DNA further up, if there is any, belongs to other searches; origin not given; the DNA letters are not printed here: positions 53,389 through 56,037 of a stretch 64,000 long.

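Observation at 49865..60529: AraC-divergent, tightly overlapped 8-gene operon combining GH38 alpha-mannosidase, two SDRs, a second GH-like enzyme and glycerate kinase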

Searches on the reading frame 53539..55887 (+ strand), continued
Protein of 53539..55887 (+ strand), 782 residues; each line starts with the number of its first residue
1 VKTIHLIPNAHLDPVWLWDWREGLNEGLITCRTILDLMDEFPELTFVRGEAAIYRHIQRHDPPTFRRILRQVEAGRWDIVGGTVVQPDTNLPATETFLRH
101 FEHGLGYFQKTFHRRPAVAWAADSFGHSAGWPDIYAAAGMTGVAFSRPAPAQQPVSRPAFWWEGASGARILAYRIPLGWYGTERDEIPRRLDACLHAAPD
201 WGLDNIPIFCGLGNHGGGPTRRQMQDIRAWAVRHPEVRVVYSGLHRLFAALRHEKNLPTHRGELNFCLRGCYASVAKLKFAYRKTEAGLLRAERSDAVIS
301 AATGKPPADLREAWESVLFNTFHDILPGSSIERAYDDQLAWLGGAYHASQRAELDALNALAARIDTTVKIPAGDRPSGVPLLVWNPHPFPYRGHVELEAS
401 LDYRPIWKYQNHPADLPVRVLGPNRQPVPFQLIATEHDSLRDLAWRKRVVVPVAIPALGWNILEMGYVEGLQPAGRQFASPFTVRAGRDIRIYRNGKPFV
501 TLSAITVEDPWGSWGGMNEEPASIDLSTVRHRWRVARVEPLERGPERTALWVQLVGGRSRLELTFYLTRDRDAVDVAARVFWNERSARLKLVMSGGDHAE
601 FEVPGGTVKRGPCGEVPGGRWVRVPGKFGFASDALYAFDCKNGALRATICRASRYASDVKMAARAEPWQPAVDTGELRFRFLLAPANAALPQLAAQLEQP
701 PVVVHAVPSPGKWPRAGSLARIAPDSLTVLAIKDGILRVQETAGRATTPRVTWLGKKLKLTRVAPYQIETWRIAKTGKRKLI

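Call 57: search_solved_structures(query=P0123, max_evalue=0.00001, show_alignments=1)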
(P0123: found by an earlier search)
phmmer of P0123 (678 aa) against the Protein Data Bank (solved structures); distinct sequences matched with E-value up to 0.00001: 1.
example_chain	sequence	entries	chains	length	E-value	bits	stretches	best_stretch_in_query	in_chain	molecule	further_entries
6tvk_AAA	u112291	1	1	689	4.8e-17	64.4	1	13-672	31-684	Alpha-L-fucosidase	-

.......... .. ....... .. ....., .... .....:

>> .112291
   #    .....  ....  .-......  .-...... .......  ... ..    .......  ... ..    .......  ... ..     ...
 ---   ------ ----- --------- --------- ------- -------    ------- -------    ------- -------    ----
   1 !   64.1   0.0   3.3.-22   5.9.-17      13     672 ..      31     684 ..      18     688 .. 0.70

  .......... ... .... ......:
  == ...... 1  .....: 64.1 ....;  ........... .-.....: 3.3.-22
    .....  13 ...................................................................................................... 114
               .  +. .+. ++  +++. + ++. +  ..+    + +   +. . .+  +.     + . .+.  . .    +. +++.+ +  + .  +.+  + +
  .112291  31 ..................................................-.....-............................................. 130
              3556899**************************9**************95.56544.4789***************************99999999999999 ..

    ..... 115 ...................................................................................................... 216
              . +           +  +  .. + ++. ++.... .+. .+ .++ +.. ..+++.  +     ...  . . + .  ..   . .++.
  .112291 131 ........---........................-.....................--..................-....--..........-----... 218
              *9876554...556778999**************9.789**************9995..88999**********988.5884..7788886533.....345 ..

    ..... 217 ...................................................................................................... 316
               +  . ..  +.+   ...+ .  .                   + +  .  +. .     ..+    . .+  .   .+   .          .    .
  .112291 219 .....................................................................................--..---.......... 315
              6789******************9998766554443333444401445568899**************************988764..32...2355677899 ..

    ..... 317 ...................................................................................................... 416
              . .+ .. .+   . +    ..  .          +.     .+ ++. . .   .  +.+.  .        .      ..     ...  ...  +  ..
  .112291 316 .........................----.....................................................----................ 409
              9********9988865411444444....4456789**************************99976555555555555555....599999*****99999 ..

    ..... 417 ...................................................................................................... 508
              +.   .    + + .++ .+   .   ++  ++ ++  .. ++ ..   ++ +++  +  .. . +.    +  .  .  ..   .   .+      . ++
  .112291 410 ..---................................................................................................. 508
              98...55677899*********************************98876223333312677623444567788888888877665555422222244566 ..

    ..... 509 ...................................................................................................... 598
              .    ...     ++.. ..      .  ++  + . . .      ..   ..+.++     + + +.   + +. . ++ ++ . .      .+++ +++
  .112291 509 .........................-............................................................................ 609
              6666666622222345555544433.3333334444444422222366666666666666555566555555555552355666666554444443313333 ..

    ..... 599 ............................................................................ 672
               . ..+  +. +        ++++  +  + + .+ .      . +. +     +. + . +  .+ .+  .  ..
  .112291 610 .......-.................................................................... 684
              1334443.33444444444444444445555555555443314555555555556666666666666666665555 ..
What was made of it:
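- Closest known: GH151 alpha-L-fucosidase ALfuk2 of Paenibacillus thiaminolyticus. Same: The nucleophile Asp is aligned (call 57).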

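Call 68: predict_structure(alignment_id=A2)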
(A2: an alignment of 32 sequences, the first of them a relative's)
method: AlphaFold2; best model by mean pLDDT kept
length: 311 residues; sequences in the alignment: 32
mean_pLDDT: 93.3   pTM: 0.92
mean pLDDT of the five models: 93.3, 92.6, 92.4, 91.9, 78.8
residues with pLDDT >= 90: 257; 70-90: 51; 50-70: 3; < 50: 0
segments of 3 or more residues with pLDDT < 50: none
pLDDT, mean of each block of 10 residues (from residue 1): 97 96 94 95 92 97 97 88 96 97 92 91 95 98 98 96 79 95 99 97 92 97 82 95 89 93 95 94 85 97 90 56
secondary structure, 60 per line:
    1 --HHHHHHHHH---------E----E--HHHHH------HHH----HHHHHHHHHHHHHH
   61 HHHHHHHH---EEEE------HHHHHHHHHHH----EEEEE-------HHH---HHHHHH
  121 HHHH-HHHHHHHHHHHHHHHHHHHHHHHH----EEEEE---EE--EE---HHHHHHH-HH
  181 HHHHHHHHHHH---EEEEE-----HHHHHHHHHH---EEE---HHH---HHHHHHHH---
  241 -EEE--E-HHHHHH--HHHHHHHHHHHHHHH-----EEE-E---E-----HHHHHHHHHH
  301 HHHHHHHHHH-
elements in order: H3-11 H29-33 H47-68 E72-75 H82-92 E97-101 H115-124 H126-149 E154-158 H171-177 H179-191 E195-199 H205-214 E218-220 H230-237 E242-244 H249-254 H257-271 E277-279 H291-310

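Call 70: fold_search(model_id=the predicted structure, library=pdb)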
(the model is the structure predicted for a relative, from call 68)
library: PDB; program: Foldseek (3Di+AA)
matches with E <= 10: 1951; with E <= 0.001: 346
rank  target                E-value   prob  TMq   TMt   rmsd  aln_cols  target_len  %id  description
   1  2eja_A                3.9e-14  1.00  0.74  0.69   5.6       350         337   16  Crystal Structure Of Uroporphyrinogen Decarboxylase From Aquifex aeolicus (released 2008-03-18)
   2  4ay8_A                5.5e-14  1.00  0.78  0.72   3.5       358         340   16  SeMet-derivative of a methyltransferase from M. mazei (released 2012-10-31)
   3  2eja_B                1.5e-13  1.00  0.75  0.69   5.4       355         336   16  Crystal Structure Of Uroporphyrinogen Decarboxylase From Aquifex aeolicus (released 2008-03-18)
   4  4ay7_A                2.6e-13  1.00  0.77  0.72   4.3       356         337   16  methyltransferase from Methanosarcina mazei (released 2012-10-31)
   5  1uro                  3.0e-12  1.00  0.76  0.67   4.2       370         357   13  UROPORPHYRINOGEN DECARBOXYLASE (released 1998-08-26)
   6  1j93                  4.3e-12  1.00  0.74  0.67   4.7       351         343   16  Crystal Structure and Substrate Binding Modeling of the Uroporphyrinogen-III Decarboxylase from Nicotiana tabacum: Impli (released 2001-10-17)
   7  3gw0                  9.5e-12  1.00  0.74  0.65   4.7       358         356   13  UROD mutant G318R (released 2009-07-07)
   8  1jph                  1.9e-11  1.00  0.74  0.65   4.8       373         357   12  Ile260Thr mutant of Human UroD, human uroporphyrinogen III decarboxylase (released 2001-12-19)
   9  4zr8_B                2.1e-11  1.00  0.76  0.67   5.1       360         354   14  Structure of uroporphyrinogen decarboxylase from Acinetobacter baumannii (released 2015-06-03)
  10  3cyv                  2.5e-11  1.00  0.78  0.70   4.5       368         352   16  Crystal structure of uroporphyrinogen decarboxylase from Shigella flexineri: new insights into its catalytic mechanism (released 2009-04-28)
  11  6w2o                  2.5e-11  1.00  0.72  0.64   6.2       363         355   17  Crystal structure of uroporphyrinogen III decarboxylate (hemE) from Stenotrophomonas maltophilia (released 2020-04-22)
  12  1jpk                  2.8e-11  1.00  0.74  0.65   5.2       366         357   11  Gly156Asp mutant of Human UroD, human uroporphyrinogen III decarboxylase (released 2001-12-19)
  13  3gw3                  3.4e-11  1.00  0.75  0.66   4.2       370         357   13  human UROD mutant K297N (released 2009-07-07)
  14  1jpi                  3.8e-11  1.00  0.74  0.65   4.9       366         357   12  Phe232Leu mutant of human UROD, human uroporphyrinogen III decarboxylase (released 2001-12-19)
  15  1r3y                  6.3e-11  1.00  0.75  0.66   4.3       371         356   12  Uroporphyrinogen Decarboxylase in complex with coproporphyrinogen-III (released 2003-12-09)
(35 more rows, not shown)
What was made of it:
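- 52607..53542 (+): URO-D-superfamily protein of unknown activity (311 aa). The AlphaFold model has pLDDT 93, and the best folds are UroD and an MtaA-like methyltransferase at 13-17% identity (calls 68, 70).
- On URO-D / MtaA methyltransferase family: Foldseek finds UroD (2EJA) and an MtaA-like protein (4AY7/8) at TM 0.74-0.78 (call 70).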

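Call 81: predict_structure(alignment_id=A3)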
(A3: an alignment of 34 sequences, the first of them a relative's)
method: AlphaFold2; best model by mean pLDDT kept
length: 678 residues; sequences in the alignment: 34
mean_pLDDT: 89.7   pTM: 0.92
mean pLDDT of the five models: 89.7, 89.0, 88.5, 87.4, 85.0
residues with pLDDT >= 90: 467; 70-90: 166; 50-70: 35; < 50: 10
segments of 3 or more residues with pLDDT < 50: 1-5, 609-612
pLDDT, mean of each block of 10 residues (from residue 1): 50 88 83 93 97 76 75 84 95 94 82 90 77 79 91 93 93 65 95 95 93 91 94 93 86 89 67 90 88 81 85 92 93 87 95 96 91 96 89 85 96 96 97 96 98 98 97 97 97 94 98 96 89 98 98 93 97 95 95 96 76 60 94 94 95 96 96 86
secondary structure, 60 per line:
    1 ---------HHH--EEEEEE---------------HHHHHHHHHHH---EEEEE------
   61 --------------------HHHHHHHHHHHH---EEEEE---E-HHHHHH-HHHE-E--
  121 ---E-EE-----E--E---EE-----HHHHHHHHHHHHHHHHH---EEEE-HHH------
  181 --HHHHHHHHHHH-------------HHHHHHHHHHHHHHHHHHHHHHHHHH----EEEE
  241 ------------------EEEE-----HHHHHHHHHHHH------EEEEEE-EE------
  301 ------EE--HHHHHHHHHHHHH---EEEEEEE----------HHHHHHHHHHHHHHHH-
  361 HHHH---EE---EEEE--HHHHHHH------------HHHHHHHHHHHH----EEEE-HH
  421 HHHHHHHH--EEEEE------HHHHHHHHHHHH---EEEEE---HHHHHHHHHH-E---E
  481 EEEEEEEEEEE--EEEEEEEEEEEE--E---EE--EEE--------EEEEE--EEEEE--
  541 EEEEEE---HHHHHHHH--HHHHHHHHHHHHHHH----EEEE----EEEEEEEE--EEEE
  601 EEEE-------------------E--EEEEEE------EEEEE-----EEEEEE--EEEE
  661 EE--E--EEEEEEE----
elements in order: E15-20 H36-46 E50-54 H81-92 E96-100 H106-111 H147-163 E167-170 H183-193 H207-232 E237-240 E259-262 H268-279 E286-291 H311-323 E327-333 H344-359 H361-364 E373-376 H379-385 H398-409 E414-417 H419-428 E431-435 H442-453 E457-461 H465-474 E480-491 E494-505 E516-518 E527-531 E534-538 E541-546 H550-557 H560-574 E579-582 E587-594 E597-604 E627-632 E639-643 E649-654 E657-662 E668-674

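Call 83: fold_search(model_id=the predicted structure, library=pdb)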
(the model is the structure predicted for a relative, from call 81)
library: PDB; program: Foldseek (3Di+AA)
matches with E <= 10: 1512; with E <= 0.001: 635
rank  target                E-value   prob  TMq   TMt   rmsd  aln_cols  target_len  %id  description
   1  6tvk                  3.7e-42  1.00  0.79  0.81   4.7       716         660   21  Alpha-L-fucosidase isoenzyme 2 from Paenibacillus thiaminolyticus (released 2021-07-21)
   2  3tts_A                1.3e-27  1.00  0.66  0.67   6.3       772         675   14  Crystal structure of beta-galactosidase from Bacillus circulans sp. alkalophilus (released 2012-03-21)
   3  5dfa_B                3.2e-27  1.00  0.66  0.65   7.4       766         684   14  3D structure of the E323A catalytic mutant of Gan42B, a GH42 beta-galactosidase from G. stearothermophilus (released 2015-12-09)
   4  5dfa_A                7.9e-27  1.00  0.67  0.66   6.9       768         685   14  3D structure of the E323A catalytic mutant of Gan42B, a GH42 beta-galactosidase from G. stearothermophilus (released 2015-12-09)
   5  4uzs_C                2.6e-26  1.00  0.65  0.64   7.0       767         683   14  Crystal structure of Bifidobacterium bifidum beta-galactosidase (released 2015-09-30)
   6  8ibr                  4.1e-26  1.00  0.66  0.65   7.0       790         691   14  Crystal structure of GH42 beta-galactosidase BiBga42A from Bifidobacterium longum subspecies infantis in complex with gl (released 2023-06-07)
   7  8ibt_A                4.1e-26  1.00  0.65  0.63   7.4       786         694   14  Crystal structure of GH42 beta-galactosidase BiBga42A from Bifidobacterium longum subspecies infantis E318S mutant in  (released 2023-06-07)
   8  5e9a_B                4.9e-26  1.00  0.69  0.68   6.3       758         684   15  Crystal structure analysis of the cold-adamped beta-galactosidase from Rahnella sp. R3 (released 2016-10-26)
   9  4ucf_C                6.2e-26  1.00  0.66  0.66   7.1       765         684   15  Crystal structure of Bifidobacterium bifidum beta-galactosidase in complex with alpha-galactose (released 2016-01-20)
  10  5e9a_A                1.1e-25  1.00  0.68  0.68   6.2       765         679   15  Crystal structure analysis of the cold-adamped beta-galactosidase from Rahnella sp. R3 (released 2016-10-26)
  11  4oif_A                1.9e-25  1.00  0.66  0.66   7.0       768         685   14  3D structure of Gan42B, a GH42 beta-galactosidase from G. (released 2015-02-04)
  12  4uoq_B                2.4e-25  1.00  0.66  0.66   6.8       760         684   14  Nucleophile mutant (E324A) of beta-(1,6)-galactosidase from Bifidobacterium animalis subsp. lactis Bl-04 (released 2014-10-22)
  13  5xb7_A                2.6e-25  1.00  0.61  0.60   7.8       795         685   15  GH42 alpha-L-arabinopyranosidase from Bifidobacterium animalis subsp. lactis Bl-04 (released 2017-11-01)
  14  4uni_B                3.9e-25  1.00  0.66  0.66   6.7       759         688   13  beta-(1,6)-galactosidase from Bifidobacterium animalis subsp. lactis Bl-04 in complex with galactose (released 2014-10-15)
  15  4uoz_A                4.1e-25  1.00  0.68  0.67   6.6       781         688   13  beta-(1,6)-galactosidase from Bifidobacterium animalis subsp. lactis Bl-04 nucleophile mutant E324A in complex with ga (released 2014-10-15)
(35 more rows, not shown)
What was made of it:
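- Closest known: GH151 alpha-L-fucosidase ALfuk2 of Paenibacillus thiaminolyticus. Same: Both have the same three-domain architecture over the full length (TM 0.8, call 83).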

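Call 88: search_protein_families(library=pfam, proteins=[L103:531-2330:+, L103:2496-3932:+, L103:7722-9269:+, L103:9787-11433:+, L103:11960-13099:+, L103:13612-15141:+, L069:7691-8818:+, L069:6160-7152:+, L069:4844-6016:+, L069:2790-3665:-], max_evalue=0.00001)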
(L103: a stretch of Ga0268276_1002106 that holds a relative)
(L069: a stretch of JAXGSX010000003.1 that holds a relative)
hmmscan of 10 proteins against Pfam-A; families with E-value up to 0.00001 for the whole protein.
L103:531-2330:+ (599 aa): 4 families
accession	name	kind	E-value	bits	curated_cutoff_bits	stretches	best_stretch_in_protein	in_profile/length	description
PF00575.29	S1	-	3.7e-96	316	22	5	479-549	4-74/74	S1 RNA binding domain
PF23459.1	S1_RRP5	-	2.2e-33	115.1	27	2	480-547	4-71/72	RRP5 S1 domain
PF21710.3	Spt6_S1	-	3.4e-16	59.8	27.5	0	393-463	17-87/91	Spt6, S1/OB domain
PF13509.12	S1_2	-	4.6e-08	33.5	21.8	0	479-516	1-38/61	S1 domain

L103:2496-3932:+ (478 aa): 1 family
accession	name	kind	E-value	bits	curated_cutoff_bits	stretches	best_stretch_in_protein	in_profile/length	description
PF00295.23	Glyco_hydro_28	-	2.8e-07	30.4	22.9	1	217-392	94-248/324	Glycosyl hydrolases family 28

L103:7722-9269:+ (515 aa): 0 families

L103:9787-11433:+ (548 aa): 1 family
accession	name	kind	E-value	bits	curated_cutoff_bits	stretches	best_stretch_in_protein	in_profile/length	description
PF01547.30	SBP_bac_1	-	8.6e-20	72.4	26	1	47-334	13-301/307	Bacterial extracellular solute-binding protein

L103:11960-13099:+ (379 aa): 1 family
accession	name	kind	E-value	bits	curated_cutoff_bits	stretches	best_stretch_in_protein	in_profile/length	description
PF01208.23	URO-D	-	4.5e-16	59.2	23.9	1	238-374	213-344/346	Uroporphyrinogen decarboxylase (URO-D)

L103:13612-15141:+ (509 aa): 2 families
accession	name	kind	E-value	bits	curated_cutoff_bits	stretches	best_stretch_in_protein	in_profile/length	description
PF00251.26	Glyco_hydro_32N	-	4.4e-39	135.3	22.1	1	44-317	1-298/307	Glycosyl hydrolases family 32 N-terminal domain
PF08244.19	Glyco_hydro_32C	-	2.3e-21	76.9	21.9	1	330-501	3-157/158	Glycosyl hydrolases family 32 C terminal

L069:7691-8818:+ (375 aa): 3 families
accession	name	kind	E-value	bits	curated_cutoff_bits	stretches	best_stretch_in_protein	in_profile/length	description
PF01408.29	GFO_IDH_MocA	-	2e-25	90.2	24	1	5-121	2-119/120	Oxidoreductase family, NAD-binding Rossmann fold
PF22725.1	GFO_IDH_MocA_C3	-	3.9e-25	88.7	27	1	131-253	2-123/124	GFO/IDH/MocA C-terminal domain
PF02894.22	GFO_IDH_MocA_C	-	4.3e-16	59.8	22.9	1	134-343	1-215/218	Oxidoreductase family, C-terminal alpha/beta domain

L069:6160-7152:+ (330 aa): 3 families
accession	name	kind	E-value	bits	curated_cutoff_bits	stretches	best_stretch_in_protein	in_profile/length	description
PF13377.12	Peripla_BP_3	-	3.6e-36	125.2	26.5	1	170-327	1-167/167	Periplasmic binding protein-like domain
PF00532.27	Peripla_BP_1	-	4.3e-15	56.4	22.2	1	156-305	98-257/281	Periplasmic binding proteins and sugar binding domain of LacI family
PF00356.27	LacI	-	4.7e-08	33.1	27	1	5-40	3-38/46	Bacterial regulatory proteins, lacI family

L069:4844-6016:+ (390 aa): 1 family
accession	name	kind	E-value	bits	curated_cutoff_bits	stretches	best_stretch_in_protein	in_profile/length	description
PF01208.23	URO-D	-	1.3e-18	67.5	23.9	1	200-382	169-346/346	Uroporphyrinogen decarboxylase (URO-D)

L069:2790-3665:- (291 aa): 1 family
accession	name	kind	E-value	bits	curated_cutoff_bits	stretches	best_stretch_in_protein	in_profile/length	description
PF04951.18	Peptidase_M55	-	7.6e-47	160.4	25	1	21-266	1-259/264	D-aminopeptidase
